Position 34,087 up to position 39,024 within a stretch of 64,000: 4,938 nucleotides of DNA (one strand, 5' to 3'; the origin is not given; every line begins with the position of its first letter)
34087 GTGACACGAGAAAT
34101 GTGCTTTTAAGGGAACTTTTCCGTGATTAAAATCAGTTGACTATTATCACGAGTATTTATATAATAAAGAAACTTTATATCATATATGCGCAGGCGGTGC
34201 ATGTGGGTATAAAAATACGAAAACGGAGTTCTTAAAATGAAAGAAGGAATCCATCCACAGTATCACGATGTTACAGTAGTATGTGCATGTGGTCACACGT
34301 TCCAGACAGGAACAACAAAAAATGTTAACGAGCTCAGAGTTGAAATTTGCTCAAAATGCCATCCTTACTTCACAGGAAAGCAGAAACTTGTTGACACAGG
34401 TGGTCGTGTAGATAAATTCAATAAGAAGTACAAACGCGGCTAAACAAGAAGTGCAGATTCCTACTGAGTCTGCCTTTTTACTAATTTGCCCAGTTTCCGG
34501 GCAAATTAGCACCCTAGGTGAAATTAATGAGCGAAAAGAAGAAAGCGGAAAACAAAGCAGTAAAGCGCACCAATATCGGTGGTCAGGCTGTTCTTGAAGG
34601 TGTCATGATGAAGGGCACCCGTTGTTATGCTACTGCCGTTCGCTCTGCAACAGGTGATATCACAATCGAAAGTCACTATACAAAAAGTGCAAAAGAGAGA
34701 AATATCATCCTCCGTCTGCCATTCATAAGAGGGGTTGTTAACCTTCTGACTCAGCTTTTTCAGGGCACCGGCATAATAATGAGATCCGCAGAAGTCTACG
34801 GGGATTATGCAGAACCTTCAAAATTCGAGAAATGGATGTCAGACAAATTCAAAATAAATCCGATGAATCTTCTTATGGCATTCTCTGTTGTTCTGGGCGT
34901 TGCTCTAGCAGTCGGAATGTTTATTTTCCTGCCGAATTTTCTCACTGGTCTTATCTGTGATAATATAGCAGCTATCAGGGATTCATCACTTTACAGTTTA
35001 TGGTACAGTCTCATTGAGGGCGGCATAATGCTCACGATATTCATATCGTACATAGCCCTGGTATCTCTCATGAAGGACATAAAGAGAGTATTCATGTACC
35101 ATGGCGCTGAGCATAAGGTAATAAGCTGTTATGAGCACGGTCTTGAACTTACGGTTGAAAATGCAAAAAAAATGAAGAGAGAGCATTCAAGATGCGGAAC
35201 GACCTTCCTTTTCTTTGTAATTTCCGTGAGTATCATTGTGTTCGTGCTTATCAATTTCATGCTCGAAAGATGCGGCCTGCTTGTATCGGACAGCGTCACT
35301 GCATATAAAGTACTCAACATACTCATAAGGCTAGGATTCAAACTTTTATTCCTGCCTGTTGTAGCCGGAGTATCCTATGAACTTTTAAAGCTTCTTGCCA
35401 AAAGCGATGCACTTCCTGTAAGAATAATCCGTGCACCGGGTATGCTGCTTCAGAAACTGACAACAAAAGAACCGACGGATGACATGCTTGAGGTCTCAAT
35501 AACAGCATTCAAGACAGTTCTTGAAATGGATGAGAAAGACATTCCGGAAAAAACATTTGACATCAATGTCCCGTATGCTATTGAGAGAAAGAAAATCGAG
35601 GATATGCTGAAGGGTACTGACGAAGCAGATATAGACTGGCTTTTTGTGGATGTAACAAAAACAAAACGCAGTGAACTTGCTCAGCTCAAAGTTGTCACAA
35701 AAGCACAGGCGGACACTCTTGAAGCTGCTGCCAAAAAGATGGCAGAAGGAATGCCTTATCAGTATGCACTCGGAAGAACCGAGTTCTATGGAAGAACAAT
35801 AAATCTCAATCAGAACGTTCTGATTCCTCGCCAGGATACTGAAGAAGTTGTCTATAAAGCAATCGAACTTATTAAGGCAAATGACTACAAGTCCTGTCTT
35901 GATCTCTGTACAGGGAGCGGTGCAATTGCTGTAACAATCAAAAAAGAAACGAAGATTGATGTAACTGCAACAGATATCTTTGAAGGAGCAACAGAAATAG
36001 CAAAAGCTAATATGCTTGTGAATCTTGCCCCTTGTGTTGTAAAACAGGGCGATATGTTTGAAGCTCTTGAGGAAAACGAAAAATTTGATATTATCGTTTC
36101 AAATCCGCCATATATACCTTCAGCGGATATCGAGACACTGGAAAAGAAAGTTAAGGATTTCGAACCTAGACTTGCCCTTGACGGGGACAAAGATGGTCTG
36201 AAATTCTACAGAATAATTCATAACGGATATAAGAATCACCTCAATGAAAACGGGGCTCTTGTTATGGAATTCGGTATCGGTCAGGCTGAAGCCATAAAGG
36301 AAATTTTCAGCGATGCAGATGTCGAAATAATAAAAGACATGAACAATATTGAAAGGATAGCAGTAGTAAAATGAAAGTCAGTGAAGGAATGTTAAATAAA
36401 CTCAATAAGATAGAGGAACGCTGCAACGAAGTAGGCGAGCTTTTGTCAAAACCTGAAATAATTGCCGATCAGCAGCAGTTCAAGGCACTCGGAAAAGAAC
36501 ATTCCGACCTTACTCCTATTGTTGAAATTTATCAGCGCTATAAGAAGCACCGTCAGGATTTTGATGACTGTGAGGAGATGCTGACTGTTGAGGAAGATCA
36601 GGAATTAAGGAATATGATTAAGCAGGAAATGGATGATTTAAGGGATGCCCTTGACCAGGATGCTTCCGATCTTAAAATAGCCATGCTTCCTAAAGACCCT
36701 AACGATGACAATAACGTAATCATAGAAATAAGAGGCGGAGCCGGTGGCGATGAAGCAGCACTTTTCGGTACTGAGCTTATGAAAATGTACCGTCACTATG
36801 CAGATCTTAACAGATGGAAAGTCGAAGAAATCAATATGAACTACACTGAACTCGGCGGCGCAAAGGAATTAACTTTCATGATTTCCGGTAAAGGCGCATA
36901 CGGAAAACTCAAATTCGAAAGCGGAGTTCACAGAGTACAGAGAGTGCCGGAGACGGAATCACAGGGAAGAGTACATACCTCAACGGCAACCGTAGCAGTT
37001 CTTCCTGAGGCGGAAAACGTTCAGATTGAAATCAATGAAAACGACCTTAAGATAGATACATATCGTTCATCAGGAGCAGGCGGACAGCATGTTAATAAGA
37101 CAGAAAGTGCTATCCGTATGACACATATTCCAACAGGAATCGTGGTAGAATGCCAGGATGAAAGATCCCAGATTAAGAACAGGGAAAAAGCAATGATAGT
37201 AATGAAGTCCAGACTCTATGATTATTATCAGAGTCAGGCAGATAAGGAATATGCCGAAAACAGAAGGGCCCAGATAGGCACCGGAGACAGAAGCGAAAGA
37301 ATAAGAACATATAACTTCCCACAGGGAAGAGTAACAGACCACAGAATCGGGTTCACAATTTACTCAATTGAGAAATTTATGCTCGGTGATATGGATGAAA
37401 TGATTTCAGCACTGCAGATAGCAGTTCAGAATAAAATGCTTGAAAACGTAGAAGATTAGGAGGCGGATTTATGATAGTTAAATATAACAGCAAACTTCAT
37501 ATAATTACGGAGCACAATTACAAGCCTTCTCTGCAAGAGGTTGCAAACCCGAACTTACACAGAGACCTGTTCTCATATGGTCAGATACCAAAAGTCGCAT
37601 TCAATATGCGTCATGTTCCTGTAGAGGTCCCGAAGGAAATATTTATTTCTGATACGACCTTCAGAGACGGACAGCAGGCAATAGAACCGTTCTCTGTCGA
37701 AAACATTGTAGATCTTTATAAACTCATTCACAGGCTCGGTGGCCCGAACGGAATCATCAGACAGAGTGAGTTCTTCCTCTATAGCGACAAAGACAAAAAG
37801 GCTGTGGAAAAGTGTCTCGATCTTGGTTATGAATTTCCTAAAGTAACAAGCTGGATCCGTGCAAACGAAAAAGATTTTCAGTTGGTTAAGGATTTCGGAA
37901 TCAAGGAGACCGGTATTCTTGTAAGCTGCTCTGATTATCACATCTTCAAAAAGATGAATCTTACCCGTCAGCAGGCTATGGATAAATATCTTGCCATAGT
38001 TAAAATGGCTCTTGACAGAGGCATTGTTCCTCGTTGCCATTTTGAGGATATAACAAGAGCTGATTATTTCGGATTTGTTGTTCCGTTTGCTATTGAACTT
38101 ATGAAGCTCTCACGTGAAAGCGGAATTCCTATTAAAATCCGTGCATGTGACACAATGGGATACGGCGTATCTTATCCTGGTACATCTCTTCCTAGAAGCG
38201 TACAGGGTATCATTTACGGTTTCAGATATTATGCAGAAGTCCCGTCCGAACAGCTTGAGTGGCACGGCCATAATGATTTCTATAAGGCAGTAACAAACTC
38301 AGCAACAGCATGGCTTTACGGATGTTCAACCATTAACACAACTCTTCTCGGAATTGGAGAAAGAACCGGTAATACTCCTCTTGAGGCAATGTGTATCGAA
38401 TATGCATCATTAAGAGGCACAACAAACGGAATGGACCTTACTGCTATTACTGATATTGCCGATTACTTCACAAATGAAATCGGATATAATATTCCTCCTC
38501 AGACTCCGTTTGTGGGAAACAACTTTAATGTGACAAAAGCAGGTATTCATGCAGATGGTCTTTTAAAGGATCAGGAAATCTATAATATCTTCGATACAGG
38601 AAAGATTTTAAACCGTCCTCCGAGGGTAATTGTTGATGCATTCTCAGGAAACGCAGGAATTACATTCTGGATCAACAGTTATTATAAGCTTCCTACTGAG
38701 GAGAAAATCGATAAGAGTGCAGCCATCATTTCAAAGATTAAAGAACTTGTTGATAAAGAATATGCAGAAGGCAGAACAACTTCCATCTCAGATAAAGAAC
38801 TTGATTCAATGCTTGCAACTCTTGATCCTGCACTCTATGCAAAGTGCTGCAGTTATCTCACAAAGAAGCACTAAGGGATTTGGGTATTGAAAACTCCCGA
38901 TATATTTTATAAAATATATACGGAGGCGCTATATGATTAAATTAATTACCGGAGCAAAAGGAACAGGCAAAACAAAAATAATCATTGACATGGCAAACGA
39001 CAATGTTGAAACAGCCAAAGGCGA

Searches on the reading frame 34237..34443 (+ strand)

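Call 7: search_protein_families(library=pfam, proteins=[window:34237-34443:+])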
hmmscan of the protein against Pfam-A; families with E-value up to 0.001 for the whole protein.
window:34237-34443:+ (68 aa): 1 family
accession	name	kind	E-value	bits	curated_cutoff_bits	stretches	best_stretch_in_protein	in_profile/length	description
PF01197.23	Ribosomal_L31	-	1e-32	112.6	27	1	1-66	1-65/65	Ribosomal protein L31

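Call 8: search_protein_families(library=ncbifam, proteins=[window:34237-34443:+])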
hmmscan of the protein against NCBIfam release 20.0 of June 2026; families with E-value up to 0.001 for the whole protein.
window:34237-34443:+ (68 aa): 4 families
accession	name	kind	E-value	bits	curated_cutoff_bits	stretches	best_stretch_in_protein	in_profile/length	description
NF000612.0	PRK00019.1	equivalog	3.8e-33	112.9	70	1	1-67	1-67/72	50S ribosomal protein L31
TIGR00105.1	L31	equivalog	2.9e-32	110.6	38.35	1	1-66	1-66/68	50S ribosomal protein L31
NF001809.0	PRK00528.1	equivalog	3.3e-23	81.6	70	1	1-66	1-69/75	50S ribosomal protein L31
NF002462.1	PRK01678.1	exception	4.6e-18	65.1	86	1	1-66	1-79/80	type B 50S ribosomal protein L31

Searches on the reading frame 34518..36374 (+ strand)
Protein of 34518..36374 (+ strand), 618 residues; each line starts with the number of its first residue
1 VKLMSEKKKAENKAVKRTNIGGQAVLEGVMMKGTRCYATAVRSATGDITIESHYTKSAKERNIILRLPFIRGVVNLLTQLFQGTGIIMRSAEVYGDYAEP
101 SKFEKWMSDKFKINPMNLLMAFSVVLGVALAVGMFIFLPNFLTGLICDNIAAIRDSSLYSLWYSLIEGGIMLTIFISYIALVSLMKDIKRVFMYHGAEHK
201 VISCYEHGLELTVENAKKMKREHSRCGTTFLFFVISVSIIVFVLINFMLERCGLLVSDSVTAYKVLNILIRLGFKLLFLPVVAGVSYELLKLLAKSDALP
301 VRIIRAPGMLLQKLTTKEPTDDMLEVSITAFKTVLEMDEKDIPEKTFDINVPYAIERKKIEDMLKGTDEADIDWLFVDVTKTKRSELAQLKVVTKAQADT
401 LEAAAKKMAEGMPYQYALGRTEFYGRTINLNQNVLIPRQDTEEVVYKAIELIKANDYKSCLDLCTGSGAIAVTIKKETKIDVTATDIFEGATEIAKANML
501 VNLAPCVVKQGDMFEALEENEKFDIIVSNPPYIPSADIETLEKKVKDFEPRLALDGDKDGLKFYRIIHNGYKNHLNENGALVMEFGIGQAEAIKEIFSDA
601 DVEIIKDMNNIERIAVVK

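Call 7: search_protein_families(library=pfam, proteins=[window:34518-36374:+])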
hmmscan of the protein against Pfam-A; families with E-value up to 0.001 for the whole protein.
window:34518-36374:+ (618 aa): 9 families
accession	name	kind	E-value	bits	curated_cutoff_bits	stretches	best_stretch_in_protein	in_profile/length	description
PF07136.16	DUF1385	-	6e-79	265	22.1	1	67-336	1-226/227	Protein of unknown function (DUF1385)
PF05175.20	MTS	-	5.3e-12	46.1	23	1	451-536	26-112/170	Methyltransferase small domain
PF13649.12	Methyltransf_25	-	9.9e-08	33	27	1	461-541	2-85/97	Methyltransferase domain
PF02384.22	N6_Mtase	-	2.1e-06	27.7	20.4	1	443-551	33-153/311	N-6 DNA Methylase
PF06325.19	PrmA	-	2.6e-06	27.6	22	1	449-529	155-233/296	Ribosomal protein L11 methyltransferase (PrmA)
PF07669.17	Eco57I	-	6.9e-06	26.7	25.3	1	487-544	58-96/171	Eco57I restriction-modification methylase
PF17827.6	PrmC_N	-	2.2e-05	25.3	23.4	1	366-419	16-71/71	PrmC N-terminal domain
PF13847.12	Methyltransf_31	-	2.5e-05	24.4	27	1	458-539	5-82/145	Methyltransferase domain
PF03602.21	Cons_hypoth95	-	0.0008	19.6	24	0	456-542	41-133/182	Conserved hypothetical protein 95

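Call 8: search_protein_families(library=ncbifam, proteins=[window:34518-36374:+])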
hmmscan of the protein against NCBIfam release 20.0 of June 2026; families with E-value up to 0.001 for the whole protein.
window:34518-36374:+ (618 aa): 19 families
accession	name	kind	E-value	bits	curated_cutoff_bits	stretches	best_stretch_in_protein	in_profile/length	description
TIGR03534.1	RF_mod_PrmC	equivalog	3.7e-75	252.6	199.1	1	371-615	1-252/253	peptide chain release factor N(5)-glutamine methyltransferase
TIGR00536.1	hemK_fam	subfamily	1.8e-56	191.4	115.5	1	377-616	30-279/286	HemK family protein methyltransferase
TIGR03533.1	L3_gln_methyl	equivalog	1.2e-40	139.7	229.7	1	383-609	47-274/284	50S ribosomal protein L3 N(5)-glutamine methyltransferase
TIGR03704.1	PrmC_rel_meth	equivalog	4e-38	131.3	248.8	1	388-604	17-235/251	putative protein N(5)-glutamine methyltransferase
NF002421.0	PRK01544.1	equivalog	1.5e-32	113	567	2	449-609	131-296/524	bifunctional peptide chain release factor N(5)-glutamine methyltransferase PrmC/tRNA (guanosine(46)-N7)-methyltransferase TrmB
NF011529.0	PRK14968.1-3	equivalog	1e-22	80.6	162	1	423-598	5-170/198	putative methyltransferase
NF011530.0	PRK14968.1-4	equivalog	8e-18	64.5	243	1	428-605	11-180/202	putative methyltransferase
TIGR00537.1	hemK_rel_arch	hypoth_equivalog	1.5e-15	57.3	87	1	448-581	14-136/179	HemK2/MTQ2 family protein methyltransferase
NF011527.0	PRK14968.1-1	equivalog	2.6e-11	43.6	242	1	430-565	10-131/192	putative methyltransferase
NF007023.0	PRK09489.1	equivalog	3.4e-08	33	295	1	459-535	199-274/342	16S rRNA (guanine(1207)-N(2))-methyltransferase RsmC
NF001784.0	PRK00517.2-1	equivalog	6.8e-08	32.4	244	1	451-529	146-228/290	50S ribosomal protein L11 methyltransferase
NF011528.0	PRK14968.1-2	equivalog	8.3e-08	32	171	1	422-538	8-123/205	putative methyltransferase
NF001785.0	PRK00517.2-2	equivalog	2e-06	27.1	188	1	450-529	140-218/282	50S ribosomal protein L11 methyltransferase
NF047853.1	tRm6a37MtseTrmN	equivalog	8.8e-06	25.6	350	1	455-536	42-128/244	tRNA(1)(Val) (adenine(37)-N(6))-methyltransferase TrmN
TIGR01934.1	MenG_MenH_UbiE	subfamily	5.3e-05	22.6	158.35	1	447-512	30-96/223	ubiquinone/menaquinone biosynthesis methyltransferase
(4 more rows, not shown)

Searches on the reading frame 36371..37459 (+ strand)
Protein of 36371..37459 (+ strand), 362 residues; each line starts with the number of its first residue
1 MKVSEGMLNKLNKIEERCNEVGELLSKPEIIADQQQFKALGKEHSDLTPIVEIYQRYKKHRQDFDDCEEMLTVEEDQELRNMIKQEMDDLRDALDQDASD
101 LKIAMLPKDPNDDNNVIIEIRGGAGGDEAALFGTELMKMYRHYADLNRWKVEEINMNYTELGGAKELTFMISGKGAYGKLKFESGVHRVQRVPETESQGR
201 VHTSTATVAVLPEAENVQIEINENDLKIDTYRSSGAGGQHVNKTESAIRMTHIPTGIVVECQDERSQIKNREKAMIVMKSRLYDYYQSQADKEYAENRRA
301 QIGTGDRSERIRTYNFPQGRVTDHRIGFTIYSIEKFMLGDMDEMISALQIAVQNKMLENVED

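Call 7: search_protein_families(library=pfam, proteins=[window:36371-37459:+])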
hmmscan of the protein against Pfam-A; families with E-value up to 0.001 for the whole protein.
window:36371-37459:+ (362 aa): 2 families
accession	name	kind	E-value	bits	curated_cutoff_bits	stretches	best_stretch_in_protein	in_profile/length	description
PF03462.23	PCRF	-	2e-73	246.8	24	1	14-208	1-194/194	PCRF domain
PF00472.26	RF-1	-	5e-46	155.9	35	1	216-325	2-116/116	RF-1 domain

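Call 8: search_protein_families(library=ncbifam, proteins=[window:36371-37459:+])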
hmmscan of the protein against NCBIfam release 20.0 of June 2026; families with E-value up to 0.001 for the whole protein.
window:36371-37459:+ (362 aa): 5 families
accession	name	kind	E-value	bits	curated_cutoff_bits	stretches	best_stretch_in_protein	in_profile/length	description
NF001859.2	PRK00591.1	equivalog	3.5e-156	519.6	400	1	11-356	1-346/347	peptide chain release factor 1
TIGR00019.1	prfA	equivalog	2.1e-154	513.8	423.25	1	5-360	4-358/361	peptide chain release factor 1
TIGR00020.2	prfB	exception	4.2e-91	305.6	370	1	10-347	16-350/353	peptide chain release factor 2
TIGR03072.1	release_prfH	equivalog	3.5e-27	95.2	166.65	1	118-302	3-184/200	peptide chain release factor H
NF006718.0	PRK09256.1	equivalog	7.5e-13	48.4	100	1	218-251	9-42/140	alternative ribosome rescue aminoacyl-tRNA hydrolase ArfB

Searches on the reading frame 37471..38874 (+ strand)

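Call 7: search_protein_families(library=pfam, proteins=[window:37471-38874:+])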
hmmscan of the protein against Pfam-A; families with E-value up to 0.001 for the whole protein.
window:37471-38874:+ (467 aa): 2 families
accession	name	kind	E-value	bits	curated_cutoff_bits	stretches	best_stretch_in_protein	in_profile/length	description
PF00682.25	HMGL-like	-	2.1e-33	116.3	29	1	58-331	3-258/260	HMGL-like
PF22617.1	HCS_D2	-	0.00029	21.6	27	0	348-429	2-80/82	Homocitrate synthase post-HMGL domain-like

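Call 8: search_protein_families(library=ncbifam, proteins=[window:37471-38874:+])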
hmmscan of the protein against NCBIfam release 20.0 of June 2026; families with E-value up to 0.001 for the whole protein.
window:37471-38874:+ (467 aa): 19 families
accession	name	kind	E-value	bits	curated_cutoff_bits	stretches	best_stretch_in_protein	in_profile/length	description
TIGR02660.1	nifV_homocitr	equivalog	4.8e-44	151.1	462.9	1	57-429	2-351/365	homocitrate synthase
NF002085.0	PRK00915.1-2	subfamily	6.6e-42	143.9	517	1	51-430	8-364/504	2-isopropylmalate synthase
TIGR02090.1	LEU1_arch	subfamily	4.8e-39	134.5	484.75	1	58-429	2-350/363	isopropylmalate/citramalate/homocitrate synthases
TIGR02146.1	LysS_fung_arch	equivalog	1.2e-34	120.1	413.55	1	60-415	2-337/344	homocitrate synthase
NF002086.0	PRK00915.1-3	equivalog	4.6e-33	114.5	532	1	54-430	4-369/516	2-isopropylmalate synthase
NF041069.1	IPMS_Sufob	equivalog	1.2e-32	113.6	600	1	59-429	3-352/371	isopropylmalate synthase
TIGR00973.1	leuA_bact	equivalog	2.1e-30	105.7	598.7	1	57-430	2-364/494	2-isopropylmalate synthase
NF002087.0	PRK00915.1-4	equivalog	6.7e-27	94.2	729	1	56-430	6-370/516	2-isopropylmalate synthase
NF002088.0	PRK00915.1-5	equivalog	2.3e-24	85.8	697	1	55-430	2-366/514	2-isopropylmalate synthase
NF002084.0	PRK00915.1-1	equivalog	6.3e-22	77.8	748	1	56-397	4-337/523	2-isopropylmalate synthase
TIGR00977.1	citramal_synth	equivalog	1.3e-18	66.6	450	1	57-432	2-371/526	citramalate synthase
NF042433.1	CitmalDyn_Leptosp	equivalog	6.3e-18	64.6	950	1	132-367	86-309/514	(R)-citramalate synthase CimA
NF042434.1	IPMS_Lepto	equivalog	1.4e-15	57.2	500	1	262-375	204-320/374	2-isopropylmalate synthase LeuA2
NF006049.0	PRK08195.1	subfamily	6e-14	51.8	229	1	255-336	188-269/344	4-hyroxy-2-oxovalerate/4-hydroxy-2-oxopentanoic acid aldolase,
NF002991.1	PRK03739.1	subfamily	4.4e-13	48.8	455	1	263-367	238-341/550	2-isopropylmalate synthase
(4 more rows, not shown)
